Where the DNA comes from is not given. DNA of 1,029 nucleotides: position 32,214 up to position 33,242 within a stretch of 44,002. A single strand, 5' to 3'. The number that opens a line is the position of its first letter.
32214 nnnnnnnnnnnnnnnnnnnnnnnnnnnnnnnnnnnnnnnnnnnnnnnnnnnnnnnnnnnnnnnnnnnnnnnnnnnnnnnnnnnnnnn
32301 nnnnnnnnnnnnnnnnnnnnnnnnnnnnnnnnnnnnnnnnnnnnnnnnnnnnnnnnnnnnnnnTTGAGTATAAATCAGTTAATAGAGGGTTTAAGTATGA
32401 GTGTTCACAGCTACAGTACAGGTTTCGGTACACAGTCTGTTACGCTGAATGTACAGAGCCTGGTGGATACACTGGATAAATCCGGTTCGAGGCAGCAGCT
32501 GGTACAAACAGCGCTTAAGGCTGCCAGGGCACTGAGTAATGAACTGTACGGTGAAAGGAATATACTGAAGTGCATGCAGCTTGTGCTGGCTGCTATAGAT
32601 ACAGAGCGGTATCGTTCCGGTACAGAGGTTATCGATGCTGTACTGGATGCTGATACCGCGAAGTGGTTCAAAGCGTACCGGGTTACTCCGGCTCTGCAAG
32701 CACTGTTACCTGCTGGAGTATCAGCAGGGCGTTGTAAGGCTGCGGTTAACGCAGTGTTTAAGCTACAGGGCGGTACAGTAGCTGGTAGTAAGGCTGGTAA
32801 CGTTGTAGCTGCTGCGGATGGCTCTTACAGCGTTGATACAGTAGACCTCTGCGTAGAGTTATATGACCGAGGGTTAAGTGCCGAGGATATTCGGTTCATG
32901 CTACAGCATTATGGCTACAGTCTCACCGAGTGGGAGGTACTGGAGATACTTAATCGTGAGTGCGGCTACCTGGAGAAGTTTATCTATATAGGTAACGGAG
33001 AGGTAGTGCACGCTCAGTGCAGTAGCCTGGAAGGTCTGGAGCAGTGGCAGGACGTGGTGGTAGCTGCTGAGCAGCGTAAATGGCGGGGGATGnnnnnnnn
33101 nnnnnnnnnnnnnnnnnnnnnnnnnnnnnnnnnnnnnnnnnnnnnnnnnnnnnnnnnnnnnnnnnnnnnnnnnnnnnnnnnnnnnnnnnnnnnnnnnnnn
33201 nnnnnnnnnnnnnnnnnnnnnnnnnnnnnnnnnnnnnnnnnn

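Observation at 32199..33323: Insulated two-gene cassette with its own sigma70 promoter and terminator ahead of the main early promoters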

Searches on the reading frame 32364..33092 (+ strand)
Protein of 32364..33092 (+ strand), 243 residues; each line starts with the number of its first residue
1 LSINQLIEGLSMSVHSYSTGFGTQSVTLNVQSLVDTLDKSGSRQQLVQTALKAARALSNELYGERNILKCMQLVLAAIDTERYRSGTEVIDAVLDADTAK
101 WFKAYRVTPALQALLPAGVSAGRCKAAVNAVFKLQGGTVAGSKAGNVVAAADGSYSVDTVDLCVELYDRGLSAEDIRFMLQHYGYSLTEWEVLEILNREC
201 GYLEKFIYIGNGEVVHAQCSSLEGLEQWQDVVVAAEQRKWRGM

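Call 10: search_protein_families(library=pfam, proteins=[window:32364-33092:+], max_evalue=1)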
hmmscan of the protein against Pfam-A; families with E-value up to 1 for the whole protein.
window:32364-33092:+ (243 aa): 0 families

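Call 11: search_protein_families(library=phrogs, proteins=[window:32364-33092:+], max_evalue=1)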
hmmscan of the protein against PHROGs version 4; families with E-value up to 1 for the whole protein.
window:32364-33092:+ (243 aa): 1 family
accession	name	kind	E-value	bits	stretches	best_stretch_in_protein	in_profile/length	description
phrog_2097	-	tail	0.19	11.4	1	85-161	351-433/644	tail fiber protein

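Call 12: search_dna_similar(query=window:32397-33092:+, collection=phages, mode=protein, max_rows=40, max_evalue=0.01)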
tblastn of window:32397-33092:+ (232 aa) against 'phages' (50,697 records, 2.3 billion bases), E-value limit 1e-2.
No match.

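Call 17: find_homologous_proteins(query=window:32397-33092:+, max_evalue=0.01)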
Query window:32397-33092:+ (232 aa): 6 proteins with E <= 0.01 among 2184 candidates.
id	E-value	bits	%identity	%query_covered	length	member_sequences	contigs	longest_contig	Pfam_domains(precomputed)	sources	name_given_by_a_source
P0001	6.1e-141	485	94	100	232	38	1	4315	-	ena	-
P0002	3.5e-95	336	65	100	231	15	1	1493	-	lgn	-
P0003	1.6e-94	333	66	99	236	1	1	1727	-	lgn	-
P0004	4.3e-92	325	64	100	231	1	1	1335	-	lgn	-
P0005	1.4e-91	324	63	100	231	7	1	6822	-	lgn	-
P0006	4.5e-91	322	62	99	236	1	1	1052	-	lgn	-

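Call 18: find_encoding_contigs(protein=P0005, flank=7000, max_places=6)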
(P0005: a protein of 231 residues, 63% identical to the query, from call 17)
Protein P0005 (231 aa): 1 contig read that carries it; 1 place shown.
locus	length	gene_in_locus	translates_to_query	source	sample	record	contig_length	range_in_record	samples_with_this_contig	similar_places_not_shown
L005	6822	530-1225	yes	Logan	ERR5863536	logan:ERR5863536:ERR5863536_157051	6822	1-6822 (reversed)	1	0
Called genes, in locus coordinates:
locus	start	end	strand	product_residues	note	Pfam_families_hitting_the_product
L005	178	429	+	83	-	-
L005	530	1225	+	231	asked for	-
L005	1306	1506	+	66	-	-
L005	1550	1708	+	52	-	-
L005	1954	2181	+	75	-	-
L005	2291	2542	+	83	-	-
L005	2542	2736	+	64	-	-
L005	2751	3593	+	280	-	PF09669:Phage_pRha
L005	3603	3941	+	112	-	-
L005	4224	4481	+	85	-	-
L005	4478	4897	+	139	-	-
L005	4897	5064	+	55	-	-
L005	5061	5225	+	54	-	-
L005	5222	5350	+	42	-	-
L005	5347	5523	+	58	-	PF23929:DUF7267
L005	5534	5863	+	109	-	-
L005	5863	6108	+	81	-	-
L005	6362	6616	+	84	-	-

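Call 19: find_encoding_contigs(protein=P0001, flank=5000, max_places=6)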
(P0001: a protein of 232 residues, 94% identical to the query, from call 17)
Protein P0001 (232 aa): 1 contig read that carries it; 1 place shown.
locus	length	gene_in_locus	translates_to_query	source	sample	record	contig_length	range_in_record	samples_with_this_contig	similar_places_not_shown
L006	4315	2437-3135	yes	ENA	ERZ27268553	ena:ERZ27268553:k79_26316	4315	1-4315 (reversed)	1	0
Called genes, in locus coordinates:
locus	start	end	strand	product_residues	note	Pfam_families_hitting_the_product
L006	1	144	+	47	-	?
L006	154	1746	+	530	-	-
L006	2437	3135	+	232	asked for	-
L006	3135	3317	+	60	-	-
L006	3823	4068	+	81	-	-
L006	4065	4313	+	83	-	?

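Call 31: search_protein_representatives(alignment_id=A1)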
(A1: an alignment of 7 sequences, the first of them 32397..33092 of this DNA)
Query: 7 sequences, 232 profile positions. Proteins with E-value up to 0.001 (for the whole library): 5; up to 1e-10: 1; up to 1e-30: 1. The best 5 are listed.
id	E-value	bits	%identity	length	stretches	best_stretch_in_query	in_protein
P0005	1.3e-132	456.5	-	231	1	1-232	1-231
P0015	4.5e-06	42.5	-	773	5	143-180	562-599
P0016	1.3e-05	41.0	-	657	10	58-79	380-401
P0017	1.8e-05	40.5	-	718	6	118-169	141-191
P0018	8.6e-04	35.0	-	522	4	116-187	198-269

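Call 35: predict_structure(alignment_id=A1)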
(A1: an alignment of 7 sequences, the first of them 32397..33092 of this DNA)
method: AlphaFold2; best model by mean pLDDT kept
length: 232 residues; sequences in the alignment: 7
mean_pLDDT: 44.8   pTM: 0.32
mean pLDDT of the five models: 44.8, 44.3, 44.2, 42.3, 41.8
residues with pLDDT >= 90: 0; 70-90: 14; 50-70: 42; < 50: 176
segments of 3 or more residues with pLDDT < 50: 1-60, 72-79, 82-146, 192-232
pLDDT, mean of each block of 10 residues (from residue 1): 23 27 34 42 42 46 51 47 45 39 37 44 41 35 48 65 71 67 64 46 42 41 36 30
secondary structure, 60 per line:
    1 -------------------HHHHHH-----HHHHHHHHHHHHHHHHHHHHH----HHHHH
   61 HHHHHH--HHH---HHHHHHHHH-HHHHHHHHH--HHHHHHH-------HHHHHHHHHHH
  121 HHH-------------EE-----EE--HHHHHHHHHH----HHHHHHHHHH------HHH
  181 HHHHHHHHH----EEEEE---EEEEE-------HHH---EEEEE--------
elements in order: H20-25 H31-51 H56-66 H75-83 H85-93 H96-102 H110-123 H148-157 H162-171 H178-189 E194-198 E202-206 E220-224

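Call 37: find_encoding_contigs(protein=P0002, flank=3000, max_places=3)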
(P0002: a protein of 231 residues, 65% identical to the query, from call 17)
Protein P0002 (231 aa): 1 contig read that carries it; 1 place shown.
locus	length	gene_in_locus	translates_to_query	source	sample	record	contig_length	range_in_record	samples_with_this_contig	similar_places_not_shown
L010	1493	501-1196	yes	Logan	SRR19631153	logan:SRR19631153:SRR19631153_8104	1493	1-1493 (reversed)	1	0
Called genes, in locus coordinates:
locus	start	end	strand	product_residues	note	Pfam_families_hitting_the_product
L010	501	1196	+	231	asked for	-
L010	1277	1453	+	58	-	-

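Call 38: find_encoding_contigs(protein=P0003, flank=3000, max_places=3)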
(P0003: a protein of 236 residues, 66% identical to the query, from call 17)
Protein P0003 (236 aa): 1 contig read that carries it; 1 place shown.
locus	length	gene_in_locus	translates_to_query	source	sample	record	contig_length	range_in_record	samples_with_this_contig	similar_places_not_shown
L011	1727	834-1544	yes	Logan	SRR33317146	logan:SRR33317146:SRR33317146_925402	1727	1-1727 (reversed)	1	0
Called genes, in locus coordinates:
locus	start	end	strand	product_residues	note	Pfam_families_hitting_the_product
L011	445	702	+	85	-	-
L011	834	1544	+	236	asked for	-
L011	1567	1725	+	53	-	?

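Call 39: find_encoding_contigs(protein=P0004, flank=3000, max_places=3)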
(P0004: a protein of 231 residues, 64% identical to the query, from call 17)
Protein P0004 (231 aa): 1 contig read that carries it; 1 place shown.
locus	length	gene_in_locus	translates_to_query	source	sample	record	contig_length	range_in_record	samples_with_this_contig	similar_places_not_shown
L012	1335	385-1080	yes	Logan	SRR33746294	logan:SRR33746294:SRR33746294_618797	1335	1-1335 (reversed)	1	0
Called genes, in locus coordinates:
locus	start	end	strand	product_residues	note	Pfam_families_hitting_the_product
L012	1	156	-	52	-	?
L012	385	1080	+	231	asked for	-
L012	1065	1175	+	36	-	-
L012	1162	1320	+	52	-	-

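Call 40: find_encoding_contigs(protein=P0006, flank=3000, max_places=3)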
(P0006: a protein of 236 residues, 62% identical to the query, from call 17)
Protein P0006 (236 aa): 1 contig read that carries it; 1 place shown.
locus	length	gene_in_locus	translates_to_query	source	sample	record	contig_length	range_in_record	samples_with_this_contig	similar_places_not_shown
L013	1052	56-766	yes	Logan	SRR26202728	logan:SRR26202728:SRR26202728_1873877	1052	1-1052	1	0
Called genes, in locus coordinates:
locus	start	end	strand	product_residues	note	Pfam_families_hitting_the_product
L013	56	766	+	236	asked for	-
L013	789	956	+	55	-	-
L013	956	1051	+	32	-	?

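Call 43: search_solved_structures(query=A1, max_evalue=10, show_alignments=3)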
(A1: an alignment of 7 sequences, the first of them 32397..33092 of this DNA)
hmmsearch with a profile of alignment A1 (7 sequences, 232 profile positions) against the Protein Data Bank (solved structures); distinct sequences matched with E-value up to 10: 1.
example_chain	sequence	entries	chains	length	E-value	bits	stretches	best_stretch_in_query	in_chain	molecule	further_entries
2yxd_A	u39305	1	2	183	0.82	12.1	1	124-228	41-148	Probable cobalt-precorrin-6Y C(15)-methyltransferase [decarboxylating]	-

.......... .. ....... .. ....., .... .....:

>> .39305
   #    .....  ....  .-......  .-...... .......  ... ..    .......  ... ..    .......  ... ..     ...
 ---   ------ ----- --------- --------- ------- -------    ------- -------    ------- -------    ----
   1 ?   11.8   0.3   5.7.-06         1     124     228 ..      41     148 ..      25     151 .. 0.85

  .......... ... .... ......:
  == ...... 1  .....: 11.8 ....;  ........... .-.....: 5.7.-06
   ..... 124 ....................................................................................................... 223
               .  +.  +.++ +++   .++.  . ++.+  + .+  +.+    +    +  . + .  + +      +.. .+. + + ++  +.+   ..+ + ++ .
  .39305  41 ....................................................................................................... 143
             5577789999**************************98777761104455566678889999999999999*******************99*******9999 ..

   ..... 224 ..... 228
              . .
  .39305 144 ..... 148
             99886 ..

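Call 45: search_protein_families(library=pfam, proteins=[P0015, P0018], max_evalue=10)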
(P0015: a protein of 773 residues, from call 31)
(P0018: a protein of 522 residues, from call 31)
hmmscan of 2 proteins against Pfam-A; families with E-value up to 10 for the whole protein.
P0015 (773 aa): 100 families (the best 25 are shown)
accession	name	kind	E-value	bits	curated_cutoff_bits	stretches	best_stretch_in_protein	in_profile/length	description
PF13384.12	HTH_23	-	2e-83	272.8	24.6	13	670-706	12-47/50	Homeodomain-like domain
PF01527.26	HTH_Tnp_1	-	2e-63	211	24.1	11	560-613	4-60/75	Transposase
PF13518.12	HTH_28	-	6.2e-60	199.4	25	13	519-553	4-38/52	Helix-turn-helix domain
PF13551.12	HTH_29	-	1.2e-42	144.2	28.1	9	151-186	14-48/64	Winged helix-turn helix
PF14493.12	HTH_40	-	6.2e-42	142.2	27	9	518-587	3-75/89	Helix-turn-helix domain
PF06056.18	Terminase_5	-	1.9e-40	137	20.3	11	334-372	2-40/58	Putative ATPase subunit of terminase (gpP-like)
PF02796.21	HTH_7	-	3.2e-38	130.1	23.8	9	281-311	3-33/45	Helix-turn-helix domain of resolvase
PF25787.1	HTH_SB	-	1.2e-37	127.9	43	10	380-420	8-48/53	Sleeping Beauty transposase HTH domain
PF08281.18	Sigma70_r4_2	-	6.1e-31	106.3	25.7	7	193-222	17-46/54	Sigma-70, region 4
PF00196.25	GerE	-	2.5e-28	97.9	23.5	9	340-365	12-37/57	Bacterial regulatory proteins, luxR family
PF10975.14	DUF2802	-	5.2e-23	81.4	33.5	4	514-541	30-57/68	Protein of unknown function (DUF2802)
PF12728.13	HTH_17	-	7.7e-23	81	27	4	676-698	2-24/51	Helix-turn-helix domain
PF19610.4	DUF6115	-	1.7e-21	77.5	27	8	282-311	93-122/134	Family of unknown function (DUF6115)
PF15943.11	YdaS_toxin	-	6.1e-21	74.5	30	4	350-374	13-36/65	Bacterial toxin YdaS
PF01381.28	HTH_3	-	6.4e-19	68.2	23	2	525-549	7-31/55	Helix-turn-helix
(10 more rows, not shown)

P0018 (522 aa): 68 families (the best 25 are shown)
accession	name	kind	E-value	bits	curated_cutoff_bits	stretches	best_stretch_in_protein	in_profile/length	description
PF13384.12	HTH_23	-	1.3e-48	162.1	24.6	8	84-121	3-40/50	Homeodomain-like domain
PF08281.18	Sigma70_r4_2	-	3.4e-35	119.9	25.7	7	186-216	18-49/54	Sigma-70, region 4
PF13518.12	HTH_28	-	4e-34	116.8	25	6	476-509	2-35/52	Helix-turn-helix domain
PF01527.26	HTH_Tnp_1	-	6.8e-28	97.1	24.1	7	80-122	4-47/75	Transposase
PF13542.12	HTH_Tnp_ISL3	-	2.8e-21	75.2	27.4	6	470-508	11-48/51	Helix-turn-helix domain of transposase family ISL3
PF13551.12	HTH_29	-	4.6e-21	75.1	28.1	5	186-215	4-34/64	Winged helix-turn helix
PF14493.12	HTH_40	-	3.5e-20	72.5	27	3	182-216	1-35/89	Helix-turn-helix domain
PF06056.18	Terminase_5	-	5.9e-20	71.4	20.3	3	182-216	2-36/58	Putative ATPase subunit of terminase (gpP-like)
PF12728.13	HTH_17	-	9.5e-19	67.9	27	4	197-221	5-29/51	Helix-turn-helix domain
PF04545.22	Sigma70_r4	-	4.8e-18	64.9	24.1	4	189-211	16-38/50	Sigma-70, region 4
PF13411.12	MerR_1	-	6.2e-17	61.9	21.6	2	150-176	4-30/69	MerR HTH family regulatory protein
PF02796.21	HTH_7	-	2e-15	57.1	23.8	3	89-115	12-38/45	Helix-turn-helix domain of resolvase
PF08822.17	DUF1804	-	1.1e-14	55.1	29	3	178-216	3-42/164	Protein of unknown function (DUF1804)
PF13936.12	HTH_38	-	1.4e-14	54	27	4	186-212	13-39/44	Helix-turn-helix domain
PF00376.29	MerR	-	3.7e-13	49.5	28.2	2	102-127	3-27/38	MerR family regulatory protein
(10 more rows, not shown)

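Call 53: search_protein_families(library=padloc, proteins=[window:32397-33092:+], max_evalue=1)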
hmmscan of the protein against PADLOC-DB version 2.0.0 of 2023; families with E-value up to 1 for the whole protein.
window:32397-33092:+ (232 aa): 1 family
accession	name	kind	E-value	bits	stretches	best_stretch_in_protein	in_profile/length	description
PDLC05054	PDC-S63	-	0.0029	15.4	1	20-90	87-156/190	-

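Call 54: search_protein_families(library=ncbifam, proteins=[window:32397-33092:+], max_evalue=1)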
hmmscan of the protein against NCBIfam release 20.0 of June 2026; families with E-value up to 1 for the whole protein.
window:32397-33092:+ (232 aa): 0 families

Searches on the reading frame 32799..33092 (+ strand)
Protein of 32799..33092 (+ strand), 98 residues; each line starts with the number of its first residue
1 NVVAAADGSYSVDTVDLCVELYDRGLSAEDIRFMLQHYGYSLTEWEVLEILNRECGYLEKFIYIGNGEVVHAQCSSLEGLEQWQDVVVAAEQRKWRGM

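Call 45: search_protein_families(library=pfam, proteins=[window:32799-33092:+], max_evalue=10)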
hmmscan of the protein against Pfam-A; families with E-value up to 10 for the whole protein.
window:32799-33092:+ (98 aa): 2 families
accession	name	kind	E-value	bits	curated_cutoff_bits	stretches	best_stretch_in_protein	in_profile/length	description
PF20547.3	DUF6761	-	0.095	13.3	27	1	15-52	15-52/82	Family of unknown function (DUF6761)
PF04970.19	LRAT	-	0.18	12.5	24.3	1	62-81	21-40/120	Lecithin retinol acyltransferase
